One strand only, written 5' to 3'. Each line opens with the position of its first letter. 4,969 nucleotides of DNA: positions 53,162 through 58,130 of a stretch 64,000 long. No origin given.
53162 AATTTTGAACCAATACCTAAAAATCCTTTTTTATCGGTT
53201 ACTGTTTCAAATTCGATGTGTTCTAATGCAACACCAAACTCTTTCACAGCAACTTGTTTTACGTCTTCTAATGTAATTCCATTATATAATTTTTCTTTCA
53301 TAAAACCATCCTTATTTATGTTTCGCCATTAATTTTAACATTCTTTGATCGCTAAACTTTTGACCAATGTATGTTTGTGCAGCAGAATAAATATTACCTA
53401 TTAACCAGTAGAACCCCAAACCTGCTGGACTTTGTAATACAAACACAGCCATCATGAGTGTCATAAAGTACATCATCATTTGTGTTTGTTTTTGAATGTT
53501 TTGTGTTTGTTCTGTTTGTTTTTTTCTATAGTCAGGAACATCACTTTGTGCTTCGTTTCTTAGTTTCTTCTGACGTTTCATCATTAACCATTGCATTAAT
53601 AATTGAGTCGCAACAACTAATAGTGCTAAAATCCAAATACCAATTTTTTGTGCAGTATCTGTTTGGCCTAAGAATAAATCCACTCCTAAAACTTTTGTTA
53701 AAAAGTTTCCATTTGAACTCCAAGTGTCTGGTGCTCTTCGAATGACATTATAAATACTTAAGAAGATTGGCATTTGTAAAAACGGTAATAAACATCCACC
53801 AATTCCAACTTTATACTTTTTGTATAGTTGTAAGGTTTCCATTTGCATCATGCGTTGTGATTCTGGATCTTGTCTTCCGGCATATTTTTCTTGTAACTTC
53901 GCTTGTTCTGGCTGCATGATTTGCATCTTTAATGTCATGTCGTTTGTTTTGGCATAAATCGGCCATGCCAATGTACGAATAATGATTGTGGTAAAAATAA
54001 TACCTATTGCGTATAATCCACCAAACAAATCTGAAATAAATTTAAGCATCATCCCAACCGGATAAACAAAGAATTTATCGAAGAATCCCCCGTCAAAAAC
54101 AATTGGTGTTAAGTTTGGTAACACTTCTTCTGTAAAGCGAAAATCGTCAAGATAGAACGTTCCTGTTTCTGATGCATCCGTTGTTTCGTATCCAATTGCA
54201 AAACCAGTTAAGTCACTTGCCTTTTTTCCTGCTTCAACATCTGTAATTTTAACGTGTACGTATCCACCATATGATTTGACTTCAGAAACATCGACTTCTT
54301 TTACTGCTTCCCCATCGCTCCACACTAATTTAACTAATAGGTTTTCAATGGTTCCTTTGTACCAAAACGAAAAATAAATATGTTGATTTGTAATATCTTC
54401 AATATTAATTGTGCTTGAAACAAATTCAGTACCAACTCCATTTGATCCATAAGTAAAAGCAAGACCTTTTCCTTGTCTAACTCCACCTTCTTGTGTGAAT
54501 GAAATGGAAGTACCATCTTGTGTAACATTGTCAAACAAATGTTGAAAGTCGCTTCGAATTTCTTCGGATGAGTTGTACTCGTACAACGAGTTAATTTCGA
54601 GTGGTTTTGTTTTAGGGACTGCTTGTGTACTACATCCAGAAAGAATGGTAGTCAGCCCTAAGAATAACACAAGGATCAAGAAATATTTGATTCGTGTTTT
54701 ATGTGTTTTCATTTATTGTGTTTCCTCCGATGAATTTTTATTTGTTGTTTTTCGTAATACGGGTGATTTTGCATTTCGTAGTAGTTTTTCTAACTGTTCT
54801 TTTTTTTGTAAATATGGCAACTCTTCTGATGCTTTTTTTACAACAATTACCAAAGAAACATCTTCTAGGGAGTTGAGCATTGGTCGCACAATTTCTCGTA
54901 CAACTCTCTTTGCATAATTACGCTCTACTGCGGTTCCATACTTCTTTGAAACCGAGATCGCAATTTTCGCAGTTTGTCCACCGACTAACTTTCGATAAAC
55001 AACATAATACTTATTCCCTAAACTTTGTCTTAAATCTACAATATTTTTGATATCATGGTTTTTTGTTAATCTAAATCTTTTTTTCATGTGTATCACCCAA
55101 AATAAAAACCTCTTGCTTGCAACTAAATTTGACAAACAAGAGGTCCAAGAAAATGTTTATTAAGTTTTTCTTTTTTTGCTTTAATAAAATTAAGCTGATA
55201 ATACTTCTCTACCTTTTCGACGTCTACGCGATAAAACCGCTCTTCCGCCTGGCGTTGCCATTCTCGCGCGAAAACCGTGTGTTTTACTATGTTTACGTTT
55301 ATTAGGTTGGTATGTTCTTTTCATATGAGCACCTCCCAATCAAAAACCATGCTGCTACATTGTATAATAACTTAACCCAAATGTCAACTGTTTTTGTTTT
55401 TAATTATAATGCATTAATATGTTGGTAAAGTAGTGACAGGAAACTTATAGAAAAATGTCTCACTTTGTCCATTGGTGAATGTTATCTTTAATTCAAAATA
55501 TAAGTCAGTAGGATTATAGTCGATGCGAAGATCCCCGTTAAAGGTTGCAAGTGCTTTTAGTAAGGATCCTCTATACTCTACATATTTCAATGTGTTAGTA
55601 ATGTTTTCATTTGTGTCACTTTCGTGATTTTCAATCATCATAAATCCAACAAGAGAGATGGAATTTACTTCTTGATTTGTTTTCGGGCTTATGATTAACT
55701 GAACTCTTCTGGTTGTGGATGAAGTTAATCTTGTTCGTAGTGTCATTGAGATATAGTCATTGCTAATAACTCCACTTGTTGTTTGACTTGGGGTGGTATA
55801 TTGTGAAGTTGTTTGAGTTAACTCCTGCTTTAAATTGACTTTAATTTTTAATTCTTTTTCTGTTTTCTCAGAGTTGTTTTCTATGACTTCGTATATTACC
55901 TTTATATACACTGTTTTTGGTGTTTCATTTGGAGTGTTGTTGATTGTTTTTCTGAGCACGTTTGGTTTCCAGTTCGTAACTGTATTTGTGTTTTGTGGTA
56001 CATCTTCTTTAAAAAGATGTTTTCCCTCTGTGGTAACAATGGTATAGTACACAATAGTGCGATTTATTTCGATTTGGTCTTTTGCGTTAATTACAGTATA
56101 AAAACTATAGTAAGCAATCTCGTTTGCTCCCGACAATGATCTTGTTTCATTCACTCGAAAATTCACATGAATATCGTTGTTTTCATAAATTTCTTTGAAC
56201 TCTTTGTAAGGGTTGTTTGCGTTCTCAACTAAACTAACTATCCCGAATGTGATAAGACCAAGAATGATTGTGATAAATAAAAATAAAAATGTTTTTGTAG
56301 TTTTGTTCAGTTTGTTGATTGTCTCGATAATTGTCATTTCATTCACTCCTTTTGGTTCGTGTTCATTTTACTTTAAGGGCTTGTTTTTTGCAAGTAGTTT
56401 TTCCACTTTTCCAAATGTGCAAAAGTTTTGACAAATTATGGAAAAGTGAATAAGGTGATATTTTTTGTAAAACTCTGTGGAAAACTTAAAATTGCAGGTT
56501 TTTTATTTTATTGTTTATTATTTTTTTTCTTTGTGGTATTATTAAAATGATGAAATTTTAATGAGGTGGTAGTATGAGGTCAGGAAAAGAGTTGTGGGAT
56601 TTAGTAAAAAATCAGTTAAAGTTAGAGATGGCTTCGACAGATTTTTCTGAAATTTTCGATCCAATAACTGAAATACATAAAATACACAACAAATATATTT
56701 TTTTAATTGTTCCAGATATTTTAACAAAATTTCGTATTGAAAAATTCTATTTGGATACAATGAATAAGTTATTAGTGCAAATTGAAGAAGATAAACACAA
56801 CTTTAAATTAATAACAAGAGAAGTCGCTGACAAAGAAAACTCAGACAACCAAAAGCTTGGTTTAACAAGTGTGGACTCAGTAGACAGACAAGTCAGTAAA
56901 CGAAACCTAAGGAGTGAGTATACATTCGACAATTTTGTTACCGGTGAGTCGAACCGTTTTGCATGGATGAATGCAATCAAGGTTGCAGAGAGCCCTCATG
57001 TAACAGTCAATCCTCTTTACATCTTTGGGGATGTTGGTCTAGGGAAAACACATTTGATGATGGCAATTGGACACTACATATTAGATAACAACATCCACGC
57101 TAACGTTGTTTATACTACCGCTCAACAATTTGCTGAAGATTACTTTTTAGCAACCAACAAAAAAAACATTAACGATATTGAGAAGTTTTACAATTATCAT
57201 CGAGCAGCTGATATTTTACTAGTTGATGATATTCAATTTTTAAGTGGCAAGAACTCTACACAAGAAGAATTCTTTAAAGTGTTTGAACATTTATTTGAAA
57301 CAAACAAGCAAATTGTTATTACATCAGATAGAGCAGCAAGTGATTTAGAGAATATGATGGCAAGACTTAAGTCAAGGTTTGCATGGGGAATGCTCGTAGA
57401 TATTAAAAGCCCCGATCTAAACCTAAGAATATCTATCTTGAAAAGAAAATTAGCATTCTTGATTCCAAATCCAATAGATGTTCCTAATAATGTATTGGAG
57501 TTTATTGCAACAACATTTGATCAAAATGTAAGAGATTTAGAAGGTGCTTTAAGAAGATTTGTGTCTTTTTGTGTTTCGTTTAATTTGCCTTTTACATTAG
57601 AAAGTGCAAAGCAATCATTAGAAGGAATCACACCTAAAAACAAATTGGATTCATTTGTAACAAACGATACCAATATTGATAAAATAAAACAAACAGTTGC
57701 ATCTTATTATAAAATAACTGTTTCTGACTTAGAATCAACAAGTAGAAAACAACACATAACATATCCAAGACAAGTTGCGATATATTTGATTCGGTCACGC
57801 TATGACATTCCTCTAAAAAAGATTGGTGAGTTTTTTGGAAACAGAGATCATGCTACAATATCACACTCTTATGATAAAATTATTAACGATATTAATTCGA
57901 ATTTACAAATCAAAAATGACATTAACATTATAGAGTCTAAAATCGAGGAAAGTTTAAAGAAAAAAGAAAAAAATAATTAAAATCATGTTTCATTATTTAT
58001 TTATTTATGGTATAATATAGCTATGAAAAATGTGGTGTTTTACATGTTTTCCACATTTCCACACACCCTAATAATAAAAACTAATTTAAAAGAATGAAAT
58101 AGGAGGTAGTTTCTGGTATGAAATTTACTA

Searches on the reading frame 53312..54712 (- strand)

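Call 74: search_protein_families(library=pfam, proteins=[window:53312-54712:-], max_evalue=0.00001)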
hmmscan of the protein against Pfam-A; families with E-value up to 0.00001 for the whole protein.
window:53312-54712:- (466 aa): 1 family
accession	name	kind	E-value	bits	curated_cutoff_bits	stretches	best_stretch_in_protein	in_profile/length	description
PF02096.25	60KD_IMP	-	6.1e-39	134.1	35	1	234-450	1-161/163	60Kd inner membrane protein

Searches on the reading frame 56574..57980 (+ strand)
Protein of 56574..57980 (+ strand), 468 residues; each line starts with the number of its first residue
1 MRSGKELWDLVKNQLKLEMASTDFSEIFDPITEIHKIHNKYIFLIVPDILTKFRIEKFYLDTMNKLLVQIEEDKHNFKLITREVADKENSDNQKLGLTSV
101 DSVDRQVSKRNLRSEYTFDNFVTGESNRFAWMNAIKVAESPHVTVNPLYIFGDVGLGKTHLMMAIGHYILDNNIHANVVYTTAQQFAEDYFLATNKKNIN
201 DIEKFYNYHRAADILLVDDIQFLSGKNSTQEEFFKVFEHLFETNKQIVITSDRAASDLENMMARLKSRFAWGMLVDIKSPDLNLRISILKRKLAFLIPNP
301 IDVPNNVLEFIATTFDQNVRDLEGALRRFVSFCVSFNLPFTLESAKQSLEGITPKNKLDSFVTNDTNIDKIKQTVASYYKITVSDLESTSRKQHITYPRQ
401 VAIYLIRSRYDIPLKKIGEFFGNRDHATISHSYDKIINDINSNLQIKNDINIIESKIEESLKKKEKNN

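Call 74: search_protein_families(library=pfam, proteins=[window:56574-57980:+], max_evalue=0.00001)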
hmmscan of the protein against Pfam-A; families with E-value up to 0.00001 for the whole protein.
window:56574-57980:+ (468 aa): 4 families
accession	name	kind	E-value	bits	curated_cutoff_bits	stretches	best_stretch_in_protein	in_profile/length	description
PF00308.24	Bac_DnaA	-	7.6e-57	192.5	23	1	112-276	1-162/162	Bacterial DnaA ATPAse domain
PF08299.17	Bac_DnaA_C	-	1.2e-25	89.8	31.5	1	368-436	1-69/69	Bacterial dnaA protein helix-turn-helix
PF01695.23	IstB_IS21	-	1.8e-07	31.4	24.1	1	148-257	95-198/238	IstB-like ATP binding protein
PF00004.35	AAA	-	6.4e-06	27.1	21.2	0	149-269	2-123/131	ATPase family associated with various cellular activities (AAA)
